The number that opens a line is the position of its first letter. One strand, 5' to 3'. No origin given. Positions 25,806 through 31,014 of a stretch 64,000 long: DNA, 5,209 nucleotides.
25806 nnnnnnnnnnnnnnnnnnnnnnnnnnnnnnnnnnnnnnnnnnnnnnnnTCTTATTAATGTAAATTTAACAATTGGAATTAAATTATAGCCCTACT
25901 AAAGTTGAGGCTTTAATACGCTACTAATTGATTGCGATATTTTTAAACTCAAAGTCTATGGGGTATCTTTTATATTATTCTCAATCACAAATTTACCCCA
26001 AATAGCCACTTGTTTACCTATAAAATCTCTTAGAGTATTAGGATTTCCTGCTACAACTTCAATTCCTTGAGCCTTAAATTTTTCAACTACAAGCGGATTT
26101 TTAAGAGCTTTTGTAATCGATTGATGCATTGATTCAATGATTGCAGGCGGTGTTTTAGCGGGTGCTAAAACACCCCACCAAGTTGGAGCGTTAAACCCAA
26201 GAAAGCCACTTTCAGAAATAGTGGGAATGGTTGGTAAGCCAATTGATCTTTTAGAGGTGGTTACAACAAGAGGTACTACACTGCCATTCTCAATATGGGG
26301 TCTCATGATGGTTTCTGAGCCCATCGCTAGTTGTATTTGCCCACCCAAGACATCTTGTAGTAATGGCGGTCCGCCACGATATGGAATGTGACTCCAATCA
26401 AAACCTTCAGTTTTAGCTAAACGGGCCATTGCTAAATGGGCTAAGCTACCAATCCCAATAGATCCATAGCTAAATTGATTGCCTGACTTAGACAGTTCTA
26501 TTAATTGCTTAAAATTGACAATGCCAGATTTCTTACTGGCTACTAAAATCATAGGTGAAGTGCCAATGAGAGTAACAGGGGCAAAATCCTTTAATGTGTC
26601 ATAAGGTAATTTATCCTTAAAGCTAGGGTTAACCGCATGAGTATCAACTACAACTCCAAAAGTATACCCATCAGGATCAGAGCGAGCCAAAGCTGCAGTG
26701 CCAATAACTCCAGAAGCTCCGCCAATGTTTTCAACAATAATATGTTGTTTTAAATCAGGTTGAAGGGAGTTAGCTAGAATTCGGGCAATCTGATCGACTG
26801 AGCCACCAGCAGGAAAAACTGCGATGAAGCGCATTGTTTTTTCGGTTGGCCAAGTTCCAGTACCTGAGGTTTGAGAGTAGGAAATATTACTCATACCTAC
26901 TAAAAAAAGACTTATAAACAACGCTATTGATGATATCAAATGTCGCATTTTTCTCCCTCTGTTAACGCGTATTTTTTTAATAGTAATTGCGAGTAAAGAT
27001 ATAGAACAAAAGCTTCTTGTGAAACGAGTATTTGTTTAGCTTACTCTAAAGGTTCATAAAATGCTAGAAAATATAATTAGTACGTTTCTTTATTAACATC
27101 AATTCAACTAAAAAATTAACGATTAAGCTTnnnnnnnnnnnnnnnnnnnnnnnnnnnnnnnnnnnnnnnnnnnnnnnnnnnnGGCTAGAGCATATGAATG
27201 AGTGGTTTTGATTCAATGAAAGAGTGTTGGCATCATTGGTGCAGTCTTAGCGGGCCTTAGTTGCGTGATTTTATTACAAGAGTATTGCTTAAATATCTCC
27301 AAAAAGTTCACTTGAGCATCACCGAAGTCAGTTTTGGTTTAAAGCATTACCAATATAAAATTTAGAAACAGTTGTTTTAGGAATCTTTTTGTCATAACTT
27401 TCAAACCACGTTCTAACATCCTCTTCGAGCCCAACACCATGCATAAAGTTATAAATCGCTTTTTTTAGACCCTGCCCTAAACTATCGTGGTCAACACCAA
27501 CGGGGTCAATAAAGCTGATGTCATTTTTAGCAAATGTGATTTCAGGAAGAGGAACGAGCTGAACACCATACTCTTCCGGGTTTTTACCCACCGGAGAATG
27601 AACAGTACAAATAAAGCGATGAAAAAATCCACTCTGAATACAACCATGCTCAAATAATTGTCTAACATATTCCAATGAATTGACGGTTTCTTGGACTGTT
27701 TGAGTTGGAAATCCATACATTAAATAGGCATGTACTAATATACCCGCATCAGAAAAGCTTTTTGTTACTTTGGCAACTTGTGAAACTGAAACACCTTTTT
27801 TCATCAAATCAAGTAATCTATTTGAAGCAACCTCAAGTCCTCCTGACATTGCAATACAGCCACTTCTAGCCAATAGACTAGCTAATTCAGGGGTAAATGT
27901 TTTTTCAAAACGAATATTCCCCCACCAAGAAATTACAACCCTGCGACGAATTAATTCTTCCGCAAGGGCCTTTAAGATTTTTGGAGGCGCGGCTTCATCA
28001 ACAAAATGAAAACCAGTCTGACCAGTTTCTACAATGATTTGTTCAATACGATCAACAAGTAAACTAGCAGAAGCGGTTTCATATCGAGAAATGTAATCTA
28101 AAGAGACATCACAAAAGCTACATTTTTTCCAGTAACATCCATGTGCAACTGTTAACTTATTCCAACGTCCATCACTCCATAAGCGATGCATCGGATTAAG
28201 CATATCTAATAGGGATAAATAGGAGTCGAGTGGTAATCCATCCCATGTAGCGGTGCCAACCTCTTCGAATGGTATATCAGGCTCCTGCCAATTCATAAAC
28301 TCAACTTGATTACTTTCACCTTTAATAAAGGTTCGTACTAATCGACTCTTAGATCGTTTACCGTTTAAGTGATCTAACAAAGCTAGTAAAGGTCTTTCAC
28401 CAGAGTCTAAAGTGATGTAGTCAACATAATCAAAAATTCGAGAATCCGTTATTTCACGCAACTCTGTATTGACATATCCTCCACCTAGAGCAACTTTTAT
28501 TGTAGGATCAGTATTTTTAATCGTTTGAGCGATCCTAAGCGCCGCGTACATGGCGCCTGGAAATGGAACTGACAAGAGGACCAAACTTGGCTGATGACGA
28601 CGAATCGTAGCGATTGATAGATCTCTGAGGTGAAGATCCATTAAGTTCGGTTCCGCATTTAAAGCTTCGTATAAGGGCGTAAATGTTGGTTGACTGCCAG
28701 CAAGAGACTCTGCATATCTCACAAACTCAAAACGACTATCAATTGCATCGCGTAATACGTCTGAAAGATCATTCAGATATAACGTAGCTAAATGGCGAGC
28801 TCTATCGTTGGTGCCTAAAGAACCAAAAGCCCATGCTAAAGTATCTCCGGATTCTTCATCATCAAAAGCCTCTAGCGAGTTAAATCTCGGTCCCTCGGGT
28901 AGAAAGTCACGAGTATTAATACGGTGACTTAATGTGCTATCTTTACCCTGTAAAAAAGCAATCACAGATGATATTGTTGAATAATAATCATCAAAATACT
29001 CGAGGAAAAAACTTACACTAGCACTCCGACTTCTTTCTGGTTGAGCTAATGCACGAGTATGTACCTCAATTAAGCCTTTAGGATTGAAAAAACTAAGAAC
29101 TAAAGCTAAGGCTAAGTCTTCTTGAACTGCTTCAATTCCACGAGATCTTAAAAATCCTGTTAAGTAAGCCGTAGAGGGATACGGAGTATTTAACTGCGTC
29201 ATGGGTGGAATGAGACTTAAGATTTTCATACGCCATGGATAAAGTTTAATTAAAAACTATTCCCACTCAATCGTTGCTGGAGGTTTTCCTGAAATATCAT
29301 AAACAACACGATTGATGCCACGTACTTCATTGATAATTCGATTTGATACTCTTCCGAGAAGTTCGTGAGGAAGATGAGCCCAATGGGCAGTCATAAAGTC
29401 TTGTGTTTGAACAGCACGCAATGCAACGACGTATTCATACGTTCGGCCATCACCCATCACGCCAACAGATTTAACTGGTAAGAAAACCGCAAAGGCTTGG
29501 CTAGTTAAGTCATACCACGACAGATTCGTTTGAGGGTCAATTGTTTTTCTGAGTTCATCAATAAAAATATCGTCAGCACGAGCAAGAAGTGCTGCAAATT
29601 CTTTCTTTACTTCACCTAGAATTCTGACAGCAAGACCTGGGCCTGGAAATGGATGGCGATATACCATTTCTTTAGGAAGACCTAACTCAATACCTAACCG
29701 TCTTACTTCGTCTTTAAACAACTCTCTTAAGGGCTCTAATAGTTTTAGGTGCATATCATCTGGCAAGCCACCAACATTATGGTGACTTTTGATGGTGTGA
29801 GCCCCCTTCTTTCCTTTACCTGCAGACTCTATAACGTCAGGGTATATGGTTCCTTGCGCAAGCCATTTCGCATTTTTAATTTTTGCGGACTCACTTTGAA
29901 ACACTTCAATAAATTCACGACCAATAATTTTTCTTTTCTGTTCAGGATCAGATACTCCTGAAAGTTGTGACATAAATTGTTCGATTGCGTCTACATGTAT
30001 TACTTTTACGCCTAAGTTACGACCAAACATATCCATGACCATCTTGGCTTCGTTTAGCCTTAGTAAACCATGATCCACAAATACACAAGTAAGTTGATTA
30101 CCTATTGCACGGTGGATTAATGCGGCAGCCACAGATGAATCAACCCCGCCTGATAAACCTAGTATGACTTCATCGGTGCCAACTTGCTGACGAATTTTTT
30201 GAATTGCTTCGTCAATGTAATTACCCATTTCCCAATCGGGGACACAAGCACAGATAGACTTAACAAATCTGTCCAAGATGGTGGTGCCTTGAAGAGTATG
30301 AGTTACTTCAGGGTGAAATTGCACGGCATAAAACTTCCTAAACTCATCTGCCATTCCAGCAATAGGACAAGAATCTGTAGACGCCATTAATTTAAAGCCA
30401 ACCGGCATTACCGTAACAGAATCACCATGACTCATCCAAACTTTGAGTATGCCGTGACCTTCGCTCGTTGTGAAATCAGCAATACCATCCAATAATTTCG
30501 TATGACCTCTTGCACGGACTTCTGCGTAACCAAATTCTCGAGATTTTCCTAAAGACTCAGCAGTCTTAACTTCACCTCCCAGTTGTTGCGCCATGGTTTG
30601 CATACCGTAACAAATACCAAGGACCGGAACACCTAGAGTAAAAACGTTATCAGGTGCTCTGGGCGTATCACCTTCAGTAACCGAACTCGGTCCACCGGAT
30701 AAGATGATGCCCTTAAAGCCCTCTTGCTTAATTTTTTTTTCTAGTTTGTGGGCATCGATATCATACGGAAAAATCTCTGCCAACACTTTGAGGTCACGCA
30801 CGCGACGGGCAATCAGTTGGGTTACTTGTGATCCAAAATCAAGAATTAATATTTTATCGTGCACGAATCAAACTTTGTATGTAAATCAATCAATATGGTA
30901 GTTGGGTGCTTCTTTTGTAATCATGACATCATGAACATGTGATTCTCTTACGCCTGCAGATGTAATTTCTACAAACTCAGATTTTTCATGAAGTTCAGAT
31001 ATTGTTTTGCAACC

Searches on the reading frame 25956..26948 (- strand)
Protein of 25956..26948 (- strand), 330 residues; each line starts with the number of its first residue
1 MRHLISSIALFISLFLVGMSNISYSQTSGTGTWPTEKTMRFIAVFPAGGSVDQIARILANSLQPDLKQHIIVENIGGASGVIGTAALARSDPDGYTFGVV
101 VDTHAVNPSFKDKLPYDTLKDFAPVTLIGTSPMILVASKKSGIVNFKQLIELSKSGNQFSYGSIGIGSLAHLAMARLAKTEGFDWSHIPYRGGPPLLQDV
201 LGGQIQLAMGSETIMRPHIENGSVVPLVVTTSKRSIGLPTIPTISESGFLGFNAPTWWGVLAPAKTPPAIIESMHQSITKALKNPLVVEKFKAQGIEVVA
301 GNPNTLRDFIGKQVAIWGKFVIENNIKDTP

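Call 6: search_protein_families(library=pfam, proteins=[window:25956-26948:-])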
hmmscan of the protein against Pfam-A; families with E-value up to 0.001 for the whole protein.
window:25956-26948:- (330 aa): 1 family
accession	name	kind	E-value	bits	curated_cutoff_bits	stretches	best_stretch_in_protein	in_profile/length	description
PF03401.19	TctC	-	1.1e-66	225.7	27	1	54-323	1-271/274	Tripartite tricarboxylate transporter family receptor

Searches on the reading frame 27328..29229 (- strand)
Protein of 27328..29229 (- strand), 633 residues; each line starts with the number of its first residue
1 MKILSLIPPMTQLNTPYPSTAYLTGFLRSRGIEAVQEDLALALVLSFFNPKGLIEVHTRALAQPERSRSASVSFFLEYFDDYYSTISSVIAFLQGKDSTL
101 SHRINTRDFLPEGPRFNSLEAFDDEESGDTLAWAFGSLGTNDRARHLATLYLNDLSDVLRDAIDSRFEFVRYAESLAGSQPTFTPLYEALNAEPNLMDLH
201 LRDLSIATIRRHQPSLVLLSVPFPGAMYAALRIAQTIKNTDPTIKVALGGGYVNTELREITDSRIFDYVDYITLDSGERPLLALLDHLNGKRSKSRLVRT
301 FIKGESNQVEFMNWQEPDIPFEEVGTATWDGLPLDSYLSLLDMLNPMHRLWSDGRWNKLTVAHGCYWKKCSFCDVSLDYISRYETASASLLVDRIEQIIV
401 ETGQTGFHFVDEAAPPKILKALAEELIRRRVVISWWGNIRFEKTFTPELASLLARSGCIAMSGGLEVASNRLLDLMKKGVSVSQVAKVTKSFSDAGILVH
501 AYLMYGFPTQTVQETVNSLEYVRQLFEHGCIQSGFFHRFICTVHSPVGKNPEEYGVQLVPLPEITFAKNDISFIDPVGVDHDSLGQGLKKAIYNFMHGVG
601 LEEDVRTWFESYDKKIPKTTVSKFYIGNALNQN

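Call 7: search_protein_families(library=pfam, proteins=[window:27328-29229:-])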
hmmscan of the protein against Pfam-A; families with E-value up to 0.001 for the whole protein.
window:27328-29229:- (633 aa): 2 families
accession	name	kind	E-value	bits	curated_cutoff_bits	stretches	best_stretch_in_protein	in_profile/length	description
PF04055.27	Radical_SAM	-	5.5e-12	46.6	29.5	1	361-521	3-165/166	Radical SAM superfamily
PF02310.24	B12-binding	-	2.7e-06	27.7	32.1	1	206-284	44-120/121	B12 binding domain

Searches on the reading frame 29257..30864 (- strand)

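Call 7: search_protein_families(library=pfam, proteins=[window:29257-30864:-])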
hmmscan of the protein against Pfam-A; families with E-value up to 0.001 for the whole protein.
window:29257-30864:- (535 aa): 6 families
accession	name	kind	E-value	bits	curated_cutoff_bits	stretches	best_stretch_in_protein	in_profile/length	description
PF00958.27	GMP_synt_C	-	3.6e-42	142.8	27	1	449-534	7-92/92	GMP synthase C terminal domain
PF00117.34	GATase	-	5.6e-41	140.7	22.8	1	6-202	1-188/190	Glutamine amidotransferase class-I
PF02540.23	NAD_synthase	-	5.5e-12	45.8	21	1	217-300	5-87/242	NAD synthase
PF07722.19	Peptidase_C26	-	3e-08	34.1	20.5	1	76-186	103-219/219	Peptidase C26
PF03054.22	tRNA_Me_trans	-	5.9e-05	23.3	20.6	1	232-264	2-33/202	tRNA methyl transferase HUP domain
PF06508.19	QueC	-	0.00087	19.3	22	0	233-305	2-70/210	Queuosine biosynthesis protein QueC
